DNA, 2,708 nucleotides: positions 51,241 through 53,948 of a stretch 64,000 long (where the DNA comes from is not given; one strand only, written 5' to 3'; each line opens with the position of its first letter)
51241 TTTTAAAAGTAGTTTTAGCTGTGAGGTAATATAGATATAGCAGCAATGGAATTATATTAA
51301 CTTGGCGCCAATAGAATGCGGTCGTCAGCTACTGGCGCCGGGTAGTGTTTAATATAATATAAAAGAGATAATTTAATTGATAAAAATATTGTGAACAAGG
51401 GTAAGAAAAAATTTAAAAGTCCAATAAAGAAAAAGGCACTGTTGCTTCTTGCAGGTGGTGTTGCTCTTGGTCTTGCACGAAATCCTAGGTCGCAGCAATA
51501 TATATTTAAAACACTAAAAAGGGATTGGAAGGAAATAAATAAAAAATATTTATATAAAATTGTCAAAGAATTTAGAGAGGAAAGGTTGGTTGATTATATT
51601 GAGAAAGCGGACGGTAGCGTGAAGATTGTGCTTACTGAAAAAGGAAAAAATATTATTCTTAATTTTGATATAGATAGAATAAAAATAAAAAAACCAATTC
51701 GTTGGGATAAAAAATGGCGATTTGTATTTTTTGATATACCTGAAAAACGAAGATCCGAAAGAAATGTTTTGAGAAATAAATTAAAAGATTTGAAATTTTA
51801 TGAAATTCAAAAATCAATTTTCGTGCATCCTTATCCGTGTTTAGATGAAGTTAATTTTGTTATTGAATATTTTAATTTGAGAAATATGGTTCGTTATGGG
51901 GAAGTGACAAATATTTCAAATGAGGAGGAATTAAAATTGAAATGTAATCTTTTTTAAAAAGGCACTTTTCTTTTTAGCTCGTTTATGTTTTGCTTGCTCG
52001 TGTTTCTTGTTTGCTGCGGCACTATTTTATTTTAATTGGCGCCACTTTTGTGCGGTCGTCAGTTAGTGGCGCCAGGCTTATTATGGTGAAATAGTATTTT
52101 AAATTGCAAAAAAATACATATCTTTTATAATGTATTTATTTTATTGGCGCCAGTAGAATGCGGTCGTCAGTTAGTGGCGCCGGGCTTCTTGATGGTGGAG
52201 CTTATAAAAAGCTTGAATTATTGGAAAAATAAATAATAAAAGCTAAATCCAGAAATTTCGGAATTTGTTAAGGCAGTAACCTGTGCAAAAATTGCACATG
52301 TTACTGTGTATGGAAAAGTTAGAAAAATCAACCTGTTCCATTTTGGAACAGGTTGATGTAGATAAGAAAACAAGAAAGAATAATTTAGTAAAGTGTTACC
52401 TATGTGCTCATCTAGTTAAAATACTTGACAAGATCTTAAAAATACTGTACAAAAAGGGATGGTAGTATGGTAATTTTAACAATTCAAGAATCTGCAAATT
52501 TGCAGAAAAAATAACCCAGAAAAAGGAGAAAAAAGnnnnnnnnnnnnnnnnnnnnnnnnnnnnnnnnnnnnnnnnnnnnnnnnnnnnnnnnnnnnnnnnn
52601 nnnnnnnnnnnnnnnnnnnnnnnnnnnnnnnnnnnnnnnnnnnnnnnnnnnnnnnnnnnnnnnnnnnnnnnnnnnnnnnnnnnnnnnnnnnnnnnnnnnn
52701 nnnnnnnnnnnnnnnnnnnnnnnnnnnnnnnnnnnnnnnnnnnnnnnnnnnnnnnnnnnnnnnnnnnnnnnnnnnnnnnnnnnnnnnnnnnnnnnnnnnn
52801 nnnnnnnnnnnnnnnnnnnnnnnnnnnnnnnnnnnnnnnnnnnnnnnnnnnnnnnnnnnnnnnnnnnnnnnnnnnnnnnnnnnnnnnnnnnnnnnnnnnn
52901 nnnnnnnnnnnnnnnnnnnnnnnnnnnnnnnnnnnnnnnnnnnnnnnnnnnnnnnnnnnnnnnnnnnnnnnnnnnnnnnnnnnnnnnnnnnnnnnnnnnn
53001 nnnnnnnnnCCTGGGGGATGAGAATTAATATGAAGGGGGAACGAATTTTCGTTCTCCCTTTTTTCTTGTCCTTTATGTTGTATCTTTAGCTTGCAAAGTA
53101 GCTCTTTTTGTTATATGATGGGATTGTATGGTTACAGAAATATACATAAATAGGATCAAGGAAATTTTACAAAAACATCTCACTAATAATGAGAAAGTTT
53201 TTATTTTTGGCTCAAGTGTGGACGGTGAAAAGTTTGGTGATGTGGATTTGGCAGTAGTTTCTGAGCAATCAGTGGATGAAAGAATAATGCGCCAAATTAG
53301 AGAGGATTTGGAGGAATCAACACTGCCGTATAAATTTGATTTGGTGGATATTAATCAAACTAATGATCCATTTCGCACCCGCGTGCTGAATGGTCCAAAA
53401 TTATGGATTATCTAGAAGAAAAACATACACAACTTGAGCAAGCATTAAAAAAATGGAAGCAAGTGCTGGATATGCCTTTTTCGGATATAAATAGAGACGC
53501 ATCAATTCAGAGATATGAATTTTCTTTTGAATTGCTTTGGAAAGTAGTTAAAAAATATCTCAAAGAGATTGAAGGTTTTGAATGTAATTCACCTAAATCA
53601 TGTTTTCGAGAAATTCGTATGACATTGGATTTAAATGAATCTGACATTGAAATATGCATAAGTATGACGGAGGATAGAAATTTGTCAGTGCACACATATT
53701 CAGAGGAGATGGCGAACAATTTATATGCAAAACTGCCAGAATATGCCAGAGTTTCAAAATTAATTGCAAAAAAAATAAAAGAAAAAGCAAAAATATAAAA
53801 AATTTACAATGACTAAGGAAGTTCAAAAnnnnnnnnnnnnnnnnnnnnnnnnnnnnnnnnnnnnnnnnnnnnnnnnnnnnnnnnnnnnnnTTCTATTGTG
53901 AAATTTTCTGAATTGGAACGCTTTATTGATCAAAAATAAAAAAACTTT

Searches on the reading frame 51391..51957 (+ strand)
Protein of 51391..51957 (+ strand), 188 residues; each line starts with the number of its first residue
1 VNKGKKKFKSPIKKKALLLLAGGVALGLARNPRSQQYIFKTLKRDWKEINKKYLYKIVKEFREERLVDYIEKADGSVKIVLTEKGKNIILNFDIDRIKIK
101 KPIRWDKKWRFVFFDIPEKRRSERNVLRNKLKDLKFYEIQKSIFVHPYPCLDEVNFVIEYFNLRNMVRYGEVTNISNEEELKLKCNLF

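Call 78: search_protein_families(library=pfam, max_evalue=0.00001, proteins=[window:51391-51957:+])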
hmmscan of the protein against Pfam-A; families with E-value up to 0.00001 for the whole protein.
window:51391-51957:+ (188 aa): 1 family
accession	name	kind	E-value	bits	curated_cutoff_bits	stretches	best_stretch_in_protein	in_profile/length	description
PF20803.2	PaaX_M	-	1.7e-20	73.3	24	1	104-178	3-77/83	PaaX protein central Cas2-like domain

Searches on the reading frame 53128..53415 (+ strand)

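Call 78: search_protein_families(library=pfam, max_evalue=0.00001, proteins=[window:53128-53415:+])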
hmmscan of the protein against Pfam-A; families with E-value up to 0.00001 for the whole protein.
window:53128-53415:+ (95 aa): 2 families
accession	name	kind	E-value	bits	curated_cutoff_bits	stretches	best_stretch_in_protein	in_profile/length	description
PF18765.7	Polbeta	-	2.8e-14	53.5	26.9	1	8-89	1-83/93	Polymerase beta, Nucleotidyltransferase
PF01909.29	NTP_transf_2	-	2.4e-08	34.7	21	1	7-82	1-77/93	Nucleotidyltransferase domain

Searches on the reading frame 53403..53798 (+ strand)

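Call 78: search_protein_families(library=pfam, max_evalue=0.00001, proteins=[window:53403-53798:+])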
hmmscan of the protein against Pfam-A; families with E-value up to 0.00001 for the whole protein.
window:53403-53798:+ (131 aa): 1 family
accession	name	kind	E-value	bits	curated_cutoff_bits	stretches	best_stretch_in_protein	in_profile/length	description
PF08780.16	NTase_sub_bind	-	4.1e-21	75.7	31.8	1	7-126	9-125/126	Nucleotidyltransferase substrate binding protein like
